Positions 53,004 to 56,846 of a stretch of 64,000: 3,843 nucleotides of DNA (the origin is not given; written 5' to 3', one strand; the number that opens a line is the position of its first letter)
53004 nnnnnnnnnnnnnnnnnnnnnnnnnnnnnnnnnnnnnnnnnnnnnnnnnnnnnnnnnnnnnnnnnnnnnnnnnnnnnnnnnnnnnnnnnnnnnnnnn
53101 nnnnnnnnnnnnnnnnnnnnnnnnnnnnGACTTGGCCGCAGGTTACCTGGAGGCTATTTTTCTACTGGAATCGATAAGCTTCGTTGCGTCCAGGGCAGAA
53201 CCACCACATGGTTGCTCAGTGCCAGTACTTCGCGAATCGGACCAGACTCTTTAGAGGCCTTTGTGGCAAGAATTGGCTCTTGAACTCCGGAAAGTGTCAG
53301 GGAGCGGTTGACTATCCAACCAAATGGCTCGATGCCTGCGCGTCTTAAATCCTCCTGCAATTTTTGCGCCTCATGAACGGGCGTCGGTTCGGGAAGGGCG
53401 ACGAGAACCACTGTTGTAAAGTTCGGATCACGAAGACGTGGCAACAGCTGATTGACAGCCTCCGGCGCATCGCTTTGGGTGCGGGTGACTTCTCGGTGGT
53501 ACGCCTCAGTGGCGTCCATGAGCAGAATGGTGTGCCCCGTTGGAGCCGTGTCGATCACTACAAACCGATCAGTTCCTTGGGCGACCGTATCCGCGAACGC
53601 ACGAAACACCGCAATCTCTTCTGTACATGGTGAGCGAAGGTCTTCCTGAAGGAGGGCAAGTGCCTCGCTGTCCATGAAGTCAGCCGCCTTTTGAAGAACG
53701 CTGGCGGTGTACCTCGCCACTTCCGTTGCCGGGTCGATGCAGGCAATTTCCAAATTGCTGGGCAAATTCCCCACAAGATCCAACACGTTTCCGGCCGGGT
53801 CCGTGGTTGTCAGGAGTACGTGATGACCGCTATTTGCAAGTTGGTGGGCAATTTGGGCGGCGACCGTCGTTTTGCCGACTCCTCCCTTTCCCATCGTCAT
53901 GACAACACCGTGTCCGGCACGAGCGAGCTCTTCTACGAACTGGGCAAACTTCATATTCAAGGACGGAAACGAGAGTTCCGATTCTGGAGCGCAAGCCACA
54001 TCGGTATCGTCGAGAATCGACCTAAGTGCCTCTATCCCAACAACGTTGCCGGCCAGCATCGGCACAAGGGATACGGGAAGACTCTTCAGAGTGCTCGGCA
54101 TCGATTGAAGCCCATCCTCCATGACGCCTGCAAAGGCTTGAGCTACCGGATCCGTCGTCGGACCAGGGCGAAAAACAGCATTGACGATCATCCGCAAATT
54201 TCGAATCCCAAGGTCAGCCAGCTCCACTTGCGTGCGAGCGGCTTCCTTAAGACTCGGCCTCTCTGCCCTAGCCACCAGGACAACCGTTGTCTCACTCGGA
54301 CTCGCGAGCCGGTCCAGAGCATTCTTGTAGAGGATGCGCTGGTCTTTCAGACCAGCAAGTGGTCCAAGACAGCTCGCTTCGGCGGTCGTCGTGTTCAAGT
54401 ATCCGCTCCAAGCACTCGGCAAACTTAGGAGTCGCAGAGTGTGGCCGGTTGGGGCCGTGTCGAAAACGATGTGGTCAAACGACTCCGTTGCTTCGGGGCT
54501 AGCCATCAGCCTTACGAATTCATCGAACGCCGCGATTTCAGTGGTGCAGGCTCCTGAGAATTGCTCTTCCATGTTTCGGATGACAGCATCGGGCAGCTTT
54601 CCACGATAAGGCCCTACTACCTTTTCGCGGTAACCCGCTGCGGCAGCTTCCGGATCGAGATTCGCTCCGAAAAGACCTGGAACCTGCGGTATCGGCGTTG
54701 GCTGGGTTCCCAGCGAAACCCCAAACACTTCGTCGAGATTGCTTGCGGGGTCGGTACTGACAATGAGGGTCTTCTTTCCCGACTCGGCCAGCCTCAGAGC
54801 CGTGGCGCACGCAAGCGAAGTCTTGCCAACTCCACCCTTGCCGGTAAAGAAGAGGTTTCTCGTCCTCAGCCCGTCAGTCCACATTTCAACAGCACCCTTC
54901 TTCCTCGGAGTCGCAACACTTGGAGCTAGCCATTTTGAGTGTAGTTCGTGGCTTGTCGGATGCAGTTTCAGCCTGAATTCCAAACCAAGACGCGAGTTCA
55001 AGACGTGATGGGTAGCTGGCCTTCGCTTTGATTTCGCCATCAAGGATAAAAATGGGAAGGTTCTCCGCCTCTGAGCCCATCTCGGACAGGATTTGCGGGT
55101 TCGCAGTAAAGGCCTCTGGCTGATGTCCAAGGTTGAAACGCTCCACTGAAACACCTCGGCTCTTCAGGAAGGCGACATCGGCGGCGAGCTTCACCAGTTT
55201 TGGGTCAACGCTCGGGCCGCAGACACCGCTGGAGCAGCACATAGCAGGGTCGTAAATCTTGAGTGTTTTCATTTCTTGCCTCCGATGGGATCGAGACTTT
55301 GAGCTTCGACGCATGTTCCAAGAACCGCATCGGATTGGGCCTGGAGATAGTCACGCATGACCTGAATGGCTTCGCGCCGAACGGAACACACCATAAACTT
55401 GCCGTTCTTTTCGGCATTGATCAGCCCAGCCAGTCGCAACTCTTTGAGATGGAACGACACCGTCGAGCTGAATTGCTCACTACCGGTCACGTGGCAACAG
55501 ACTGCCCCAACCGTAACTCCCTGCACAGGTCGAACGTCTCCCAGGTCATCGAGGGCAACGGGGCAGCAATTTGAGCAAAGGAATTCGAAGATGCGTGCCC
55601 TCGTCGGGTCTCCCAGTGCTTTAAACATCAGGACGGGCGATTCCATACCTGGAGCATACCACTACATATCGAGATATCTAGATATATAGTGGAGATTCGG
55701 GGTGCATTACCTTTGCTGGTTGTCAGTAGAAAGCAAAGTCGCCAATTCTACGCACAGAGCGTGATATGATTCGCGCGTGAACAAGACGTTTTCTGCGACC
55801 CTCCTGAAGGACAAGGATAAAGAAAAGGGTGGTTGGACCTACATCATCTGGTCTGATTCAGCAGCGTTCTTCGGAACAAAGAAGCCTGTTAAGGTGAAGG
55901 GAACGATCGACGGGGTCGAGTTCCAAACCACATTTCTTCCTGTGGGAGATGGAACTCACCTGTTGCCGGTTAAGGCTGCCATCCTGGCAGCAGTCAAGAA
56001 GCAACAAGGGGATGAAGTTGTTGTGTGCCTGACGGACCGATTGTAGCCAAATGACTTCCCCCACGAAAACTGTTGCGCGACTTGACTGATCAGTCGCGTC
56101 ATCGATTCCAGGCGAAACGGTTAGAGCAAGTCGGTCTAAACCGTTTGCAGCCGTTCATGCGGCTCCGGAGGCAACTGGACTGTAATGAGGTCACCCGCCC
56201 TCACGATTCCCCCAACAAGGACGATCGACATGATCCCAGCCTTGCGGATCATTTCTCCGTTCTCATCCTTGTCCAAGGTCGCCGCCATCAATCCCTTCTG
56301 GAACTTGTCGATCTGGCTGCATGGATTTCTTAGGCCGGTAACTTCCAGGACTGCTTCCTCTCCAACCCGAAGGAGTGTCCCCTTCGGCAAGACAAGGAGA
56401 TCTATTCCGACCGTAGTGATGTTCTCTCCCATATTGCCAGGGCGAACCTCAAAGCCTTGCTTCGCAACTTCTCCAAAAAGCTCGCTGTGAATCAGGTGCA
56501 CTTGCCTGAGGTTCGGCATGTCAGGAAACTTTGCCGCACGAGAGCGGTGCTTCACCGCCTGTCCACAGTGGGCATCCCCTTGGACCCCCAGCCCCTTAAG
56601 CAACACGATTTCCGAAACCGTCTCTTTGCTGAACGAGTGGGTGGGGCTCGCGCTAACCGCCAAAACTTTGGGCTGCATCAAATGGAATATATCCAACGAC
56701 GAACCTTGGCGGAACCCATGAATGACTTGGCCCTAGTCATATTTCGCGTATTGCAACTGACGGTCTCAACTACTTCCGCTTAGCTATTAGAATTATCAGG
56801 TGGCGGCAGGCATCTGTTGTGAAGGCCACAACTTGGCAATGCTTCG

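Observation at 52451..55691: arsR-arsD-arsA operon with no arsB/acr3/arsC, followed by an exported YHS metal-binding protein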

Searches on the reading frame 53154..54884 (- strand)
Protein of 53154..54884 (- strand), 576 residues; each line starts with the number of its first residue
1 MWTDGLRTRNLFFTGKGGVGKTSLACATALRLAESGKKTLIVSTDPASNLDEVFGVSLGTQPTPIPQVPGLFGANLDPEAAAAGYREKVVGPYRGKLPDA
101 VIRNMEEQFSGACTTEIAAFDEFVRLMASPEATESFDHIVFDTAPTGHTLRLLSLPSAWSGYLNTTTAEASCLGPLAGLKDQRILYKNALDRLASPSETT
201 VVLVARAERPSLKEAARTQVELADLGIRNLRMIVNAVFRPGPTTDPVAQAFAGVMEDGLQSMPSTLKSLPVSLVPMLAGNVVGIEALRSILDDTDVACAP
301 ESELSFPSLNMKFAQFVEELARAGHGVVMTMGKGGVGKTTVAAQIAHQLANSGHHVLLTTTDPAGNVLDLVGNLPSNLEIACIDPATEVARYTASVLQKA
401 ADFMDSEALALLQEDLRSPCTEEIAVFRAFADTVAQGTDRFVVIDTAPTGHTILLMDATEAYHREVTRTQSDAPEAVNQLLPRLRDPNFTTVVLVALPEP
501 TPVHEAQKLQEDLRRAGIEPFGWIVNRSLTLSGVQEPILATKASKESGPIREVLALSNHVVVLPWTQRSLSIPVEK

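Call 3: search_protein_families(library=pfam, proteins=[window:53154-54884:-], max_evalue=0.01)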
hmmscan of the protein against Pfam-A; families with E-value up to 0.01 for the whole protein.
window:53154-54884:- (576 aa): 33 families (the best 25 are shown)
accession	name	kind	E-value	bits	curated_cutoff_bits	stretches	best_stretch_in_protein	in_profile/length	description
PF02374.21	ArsA_ATPase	-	1.1e-95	320.9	24.3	3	9-290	2-299/305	Anion-transporting ATPase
PF13614.12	AAA_31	-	4.1e-20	72.9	27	2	327-451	4-130/177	AAA domain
PF01656.29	CbiA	-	1.2e-19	71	25.4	2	328-460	2-54/125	CobQ/CobB/MinD/ParA nucleotide binding domain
PF10609.15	ParA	-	2.7e-13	50.3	27.1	2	327-367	6-46/246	NUBPL iron-transfer P-loop NTPase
PF00142.24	Fer4_NifH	-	6.1e-11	42.7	25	2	11-48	3-40/271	4Fe-4S iron sulfur cluster binding proteins, NifH/frxC family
PF25199.1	nSTAND_NTPase5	-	1.1e-10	41.9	34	1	318-401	34-120/145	Novel STAND NTPase 5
PF13481.12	AAA_25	-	1e-08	35.5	27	1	324-446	32-151/195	AAA domain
PF00448.28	SRP54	-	4.3e-08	33.5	22.7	1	327-362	3-38/196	SRP54-type protein, GTPase domain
PF20720.3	nSTAND3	-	4.4e-08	33.4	27.2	1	324-357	16-49/155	Novel STAND NTPase 3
PF02562.22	PhoH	-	5.8e-08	32.9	27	1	11-60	22-71/205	PhoH-like protein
PF13191.12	AAA_16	-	2e-07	32.1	32.6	1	316-482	15-153/167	AAA ATPase domain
PF03308.22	MeaB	-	4.8e-07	29.5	23.1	0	7-50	32-75/273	Methylmalonyl Co-A mutase-associated GTPase MeaB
PF06564.18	CBP_BcsQ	-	1.8e-06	28.1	21.3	0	333-378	10-54/234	Cellulose biosynthesis protein BcsQ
PF13401.12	AAA_22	-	3.4e-06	27.8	27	1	324-445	4-91/130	AAA domain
PF01695.23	IstB_IS21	-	4.8e-06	26.7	24.1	1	8-44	92-128/238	IstB-like ATP binding protein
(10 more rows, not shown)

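Call 4: search_protein_families(library=ncbifam, proteins=[window:53154-54884:-], max_evalue=0.01)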
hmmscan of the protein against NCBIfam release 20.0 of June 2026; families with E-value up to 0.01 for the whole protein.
window:53154-54884:- (576 aa): 61 families (the best 25 are shown)
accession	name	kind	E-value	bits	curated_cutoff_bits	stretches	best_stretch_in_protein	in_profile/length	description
TIGR04291.1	arsen_driv_ArsA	equivalog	8.6e-227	754.3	650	1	8-567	3-563/565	arsenical pump-driving ATPase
TIGR00345.1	GET3_arsA_TRC40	subfamily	8.1e-103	344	135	3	12-292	1-295/299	TRC40/GET3/ArsA family transport-energizing ATPase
NF041417.1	ArsA_halo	exception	1.4e-101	341.2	800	1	7-515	11-544/617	arsenical pump-driving ATPase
NF053622.1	ATPseBagAMYCTU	equivalog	3.5e-24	85.8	400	3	8-58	7-58/325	ATPase BagA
NF053621.1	ATPseBagBMYCTU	equivalog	2.6e-21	76.2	521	2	7-166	11-171/371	ATPase BagB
NF050088.1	Get3_fold_NosAFP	equivalog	1e-19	70.7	325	2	11-65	5-59/364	Get3/ArsA fold putative tail anchor-mediating ATPase NosAFP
NF041546.1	ParA_partition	equivalog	8.3e-18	64.7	180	2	331-377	6-52/203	ParA family partition ATPase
TIGR01969.1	minD_arch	subfamily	4.4e-17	62.1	201.75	2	327-372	3-48/251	cell division ATPase MinD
TIGR01968.1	minD_bact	equivalog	5.1e-15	55.5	212.9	2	327-374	4-51/261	septum site-determining protein MinD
TIGR03371.1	cellulose_yhjQ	equivalog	3e-13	49.8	157.85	2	332-371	9-47/246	cellulose biosynthesis protein BcsQ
NF041136.1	MrpORP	equivalog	1.9e-11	43.9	450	2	324-365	5-46/365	iron-sulfur cluster carrier protein MrpORP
NF009701.0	PRK13230.1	subfamily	3.9e-11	42.5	350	2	9-49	2-42/291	nitrogenase reductase-like protein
NF008079.0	PRK10818.1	equivalog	4.3e-10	39.4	508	2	327-371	5-49/270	septum site-determining protein MinD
NF047398.1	AAA_KGGVGR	domain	6.9e-10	39.6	90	2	11-45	6-40/190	KGGVGR-motif variant AAA ATPase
TIGR03815.1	CpaE_hom_Actino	equivalog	1.4e-09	37.6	154.45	2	308-371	95-158/340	septum site-determining protein Ssd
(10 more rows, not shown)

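Call 62: search_solved_structures(query=window:53154-54884:-, max_evalue=1e-20, show_alignments=1)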
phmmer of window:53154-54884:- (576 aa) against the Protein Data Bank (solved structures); distinct sequences matched with E-value up to 1e-20: 22.
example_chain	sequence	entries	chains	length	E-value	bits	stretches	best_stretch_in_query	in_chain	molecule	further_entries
9nbl_A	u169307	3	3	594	6.8e-173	579.7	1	8-559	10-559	Arsenite transporter ATPase-like protein,arsA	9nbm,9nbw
9nbo_A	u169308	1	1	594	1.5e-171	575.2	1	8-559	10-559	Arsenite transporter ATPase-like protein,arsA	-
1f48_A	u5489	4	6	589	9.7e-160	536.3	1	11-554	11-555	ARSENITE-TRANSLOCATING ATPASE | ARSENICAL PUMP-DRIVING ATPASE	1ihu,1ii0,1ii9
5zme_A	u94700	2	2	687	1.9e-35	126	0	11-158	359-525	ATPase ARSA1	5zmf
3zq6_A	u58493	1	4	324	1.3e-32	116.7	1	7-291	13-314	PUTATIVE ARSENICAL PUMP-DRIVING ATPASE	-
3ug6_A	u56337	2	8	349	4.9e-31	111.5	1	8-164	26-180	arsenical pump-driving ATPase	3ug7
8hac_A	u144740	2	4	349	1.4e-26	96.8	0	11-158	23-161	ATPase ASNA1 homolog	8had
2woo_A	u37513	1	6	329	3.7e-25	92.1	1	11-290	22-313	ATPASE GET3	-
3ibg_A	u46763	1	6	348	1.4e-23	86.9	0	9-176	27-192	ATPase, subunit of the Get complex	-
6so5_A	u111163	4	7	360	2.2e-23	86.3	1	11-285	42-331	ATPase ASNA1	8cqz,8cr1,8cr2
7ru9_A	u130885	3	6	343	4.7e-22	81.9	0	11-285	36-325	ATPase GET3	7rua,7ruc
3vlc_A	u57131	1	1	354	7.1e-22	81.3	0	11-176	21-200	ATPase GET3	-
3a36_A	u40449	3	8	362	7.8e-22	81.1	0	11-176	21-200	ATPase GET3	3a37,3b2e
2woj_A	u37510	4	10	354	1.1e-21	80.6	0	11-176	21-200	ATPASE GET3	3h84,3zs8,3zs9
3sja_A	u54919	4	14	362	1.2e-21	80.5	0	11-176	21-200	ATPase GET3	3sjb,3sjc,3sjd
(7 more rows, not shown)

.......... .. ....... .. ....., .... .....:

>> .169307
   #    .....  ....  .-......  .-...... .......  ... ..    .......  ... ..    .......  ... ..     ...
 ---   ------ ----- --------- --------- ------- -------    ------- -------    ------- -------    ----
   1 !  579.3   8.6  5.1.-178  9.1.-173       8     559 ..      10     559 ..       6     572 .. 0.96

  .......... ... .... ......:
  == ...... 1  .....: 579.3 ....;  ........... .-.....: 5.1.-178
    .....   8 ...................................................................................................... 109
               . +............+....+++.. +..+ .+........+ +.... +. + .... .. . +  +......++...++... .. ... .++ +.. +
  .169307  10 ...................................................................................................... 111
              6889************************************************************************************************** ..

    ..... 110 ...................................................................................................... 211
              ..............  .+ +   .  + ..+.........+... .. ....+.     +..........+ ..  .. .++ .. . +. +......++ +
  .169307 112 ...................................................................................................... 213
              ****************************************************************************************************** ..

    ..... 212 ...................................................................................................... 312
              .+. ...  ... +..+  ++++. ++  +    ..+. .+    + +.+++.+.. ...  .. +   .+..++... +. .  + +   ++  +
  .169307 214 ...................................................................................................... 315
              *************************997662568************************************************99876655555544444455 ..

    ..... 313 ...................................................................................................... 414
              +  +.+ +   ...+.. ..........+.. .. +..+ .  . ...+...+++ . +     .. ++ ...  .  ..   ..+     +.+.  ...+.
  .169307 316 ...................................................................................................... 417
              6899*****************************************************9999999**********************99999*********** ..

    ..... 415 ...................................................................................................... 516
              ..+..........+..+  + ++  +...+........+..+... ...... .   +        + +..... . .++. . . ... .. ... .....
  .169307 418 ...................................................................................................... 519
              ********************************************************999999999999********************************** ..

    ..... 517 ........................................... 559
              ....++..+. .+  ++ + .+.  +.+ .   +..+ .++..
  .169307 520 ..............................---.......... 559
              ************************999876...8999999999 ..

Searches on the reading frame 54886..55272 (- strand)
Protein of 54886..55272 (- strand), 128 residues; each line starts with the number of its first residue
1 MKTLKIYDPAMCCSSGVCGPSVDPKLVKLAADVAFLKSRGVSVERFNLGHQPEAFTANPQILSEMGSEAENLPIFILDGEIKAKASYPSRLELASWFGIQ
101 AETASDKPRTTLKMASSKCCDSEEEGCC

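Call 3: search_protein_families(library=pfam, proteins=[window:54886-55272:-], max_evalue=0.01)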
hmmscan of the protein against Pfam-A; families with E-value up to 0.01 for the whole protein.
window:54886-55272:- (128 aa): 1 family
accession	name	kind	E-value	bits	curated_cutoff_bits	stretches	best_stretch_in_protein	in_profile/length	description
PF06953.17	ArsD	-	3.6e-41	140.8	27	1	1-128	1-123/123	Arsenical resistance operon protein ArsD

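Call 4: search_protein_families(library=ncbifam, proteins=[window:54886-55272:-], max_evalue=0.01)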
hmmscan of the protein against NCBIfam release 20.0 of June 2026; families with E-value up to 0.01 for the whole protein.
window:54886-55272:- (128 aa): 1 family
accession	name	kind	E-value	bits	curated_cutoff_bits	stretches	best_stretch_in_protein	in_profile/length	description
NF033727.2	chaperon_ArsD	equivalog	8e-33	112.9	90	1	2-96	1-96/97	arsenite efflux transporter metallochaperone ArsD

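Call 63: search_solved_structures(query=window:54886-55272:-, max_evalue=0.00001, show_alignments=1)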
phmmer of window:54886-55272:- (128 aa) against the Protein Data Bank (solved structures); distinct sequences matched with E-value up to 0.00001: 3.
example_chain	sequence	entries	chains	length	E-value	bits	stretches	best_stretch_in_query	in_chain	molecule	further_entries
3mwh_A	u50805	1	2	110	5.6e-30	107.3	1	1-102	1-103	Arsenical resistance operon trans-acting repressor arsD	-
3kgk_A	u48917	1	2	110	1e-27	100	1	1-102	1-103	Arsenical resistance operon trans-acting repressor arsD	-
3ktb_A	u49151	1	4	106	1.2e-21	80.5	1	1-100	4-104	Arsenical resistance operon trans-acting repressor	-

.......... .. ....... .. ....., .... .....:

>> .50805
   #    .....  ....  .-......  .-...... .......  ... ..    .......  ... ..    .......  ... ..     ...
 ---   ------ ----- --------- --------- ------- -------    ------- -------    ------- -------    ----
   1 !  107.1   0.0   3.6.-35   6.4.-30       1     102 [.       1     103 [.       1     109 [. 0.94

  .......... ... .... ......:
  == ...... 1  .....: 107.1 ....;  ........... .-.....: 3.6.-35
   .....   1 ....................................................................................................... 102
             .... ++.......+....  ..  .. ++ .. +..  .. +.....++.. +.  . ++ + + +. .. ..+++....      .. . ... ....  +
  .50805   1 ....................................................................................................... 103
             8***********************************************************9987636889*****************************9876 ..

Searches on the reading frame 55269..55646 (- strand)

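Call 3: search_protein_families(library=pfam, proteins=[window:55269-55646:-], max_evalue=0.01)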
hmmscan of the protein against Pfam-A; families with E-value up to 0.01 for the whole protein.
window:55269-55646:- (125 aa): 2 families
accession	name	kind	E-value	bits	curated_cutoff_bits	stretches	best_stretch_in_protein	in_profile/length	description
PF12840.13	HTH_20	-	1.4e-05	25.4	27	0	61-77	33-49/51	Helix-turn-helix domain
PF01022.26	HTH_5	-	0.00042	20.6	22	0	61-77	30-46/47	Bacterial regulatory protein, arsR family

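Call 4: search_protein_families(library=ncbifam, proteins=[window:55269-55646:-], max_evalue=0.01)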
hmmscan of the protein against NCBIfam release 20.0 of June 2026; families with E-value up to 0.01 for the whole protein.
window:55269-55646:- (125 aa): 6 families
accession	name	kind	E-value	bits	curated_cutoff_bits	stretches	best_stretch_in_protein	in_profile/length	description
NF033788.1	HTH_metalloreg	subfamily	3.6e-14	52.3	55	2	60-95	39-74/77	metalloregulator ArsR/SmtB family transcription factor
NF041413.1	ArsR_Rv2640c_fam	equivalog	7.1e-09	36.1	155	1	6-103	34-115/118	Rv2640c family ArsR-like transcriptional regulator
NF033789.1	repress_SdpR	subfamily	1.3e-08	34.6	100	1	60-95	35-70/79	autorepressor SdpR family transcription factor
NF045707.1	Dbac_1936_reg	equivalog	4.6e-05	23.4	115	1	62-99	46-84/99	ArsR/SmtB-type metalloregulator TsoR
NF047906.1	CdPbTransRegCmtR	equivalog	0.00055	19.8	150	0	60-90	48-78/104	Cd(II)/Pb(II)-sensing metalloregulatory transcriptional regulator CmtR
NF007528.0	PRK10141.1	subfamily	0.0061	16.4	97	0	48-86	32-70/117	metalloregulator ArsR/SmtB family transcription factor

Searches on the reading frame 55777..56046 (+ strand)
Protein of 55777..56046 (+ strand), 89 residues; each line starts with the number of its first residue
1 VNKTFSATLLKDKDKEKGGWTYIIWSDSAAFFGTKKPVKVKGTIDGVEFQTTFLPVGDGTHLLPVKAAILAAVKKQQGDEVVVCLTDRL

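Call 3: search_protein_families(library=pfam, proteins=[window:55777-56046:+], max_evalue=0.01)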
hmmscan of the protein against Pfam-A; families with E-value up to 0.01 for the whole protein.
window:55777-56046:+ (89 aa): 1 family
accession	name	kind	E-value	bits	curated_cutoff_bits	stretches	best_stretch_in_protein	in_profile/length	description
PF08922.17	DUF1905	-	5.2e-19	68.6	24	1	5-83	1-79/81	Domain of unknown function (DUF1905)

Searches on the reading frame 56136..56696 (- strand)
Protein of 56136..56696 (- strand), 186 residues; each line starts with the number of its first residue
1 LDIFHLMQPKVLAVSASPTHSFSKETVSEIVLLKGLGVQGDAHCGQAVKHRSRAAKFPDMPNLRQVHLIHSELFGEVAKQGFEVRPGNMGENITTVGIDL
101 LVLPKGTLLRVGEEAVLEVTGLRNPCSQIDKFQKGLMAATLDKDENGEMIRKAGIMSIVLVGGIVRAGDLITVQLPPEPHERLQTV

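Call 3: search_protein_families(library=pfam, proteins=[window:56136-56696:-], max_evalue=0.01)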
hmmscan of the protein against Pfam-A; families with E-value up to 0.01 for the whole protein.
window:56136-56696:- (186 aa): 1 family
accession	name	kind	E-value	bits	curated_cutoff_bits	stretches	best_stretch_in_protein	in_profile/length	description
PF03473.23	MOSC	-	5.8e-13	49.4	22.7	1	64-171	10-119/120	MOSC domain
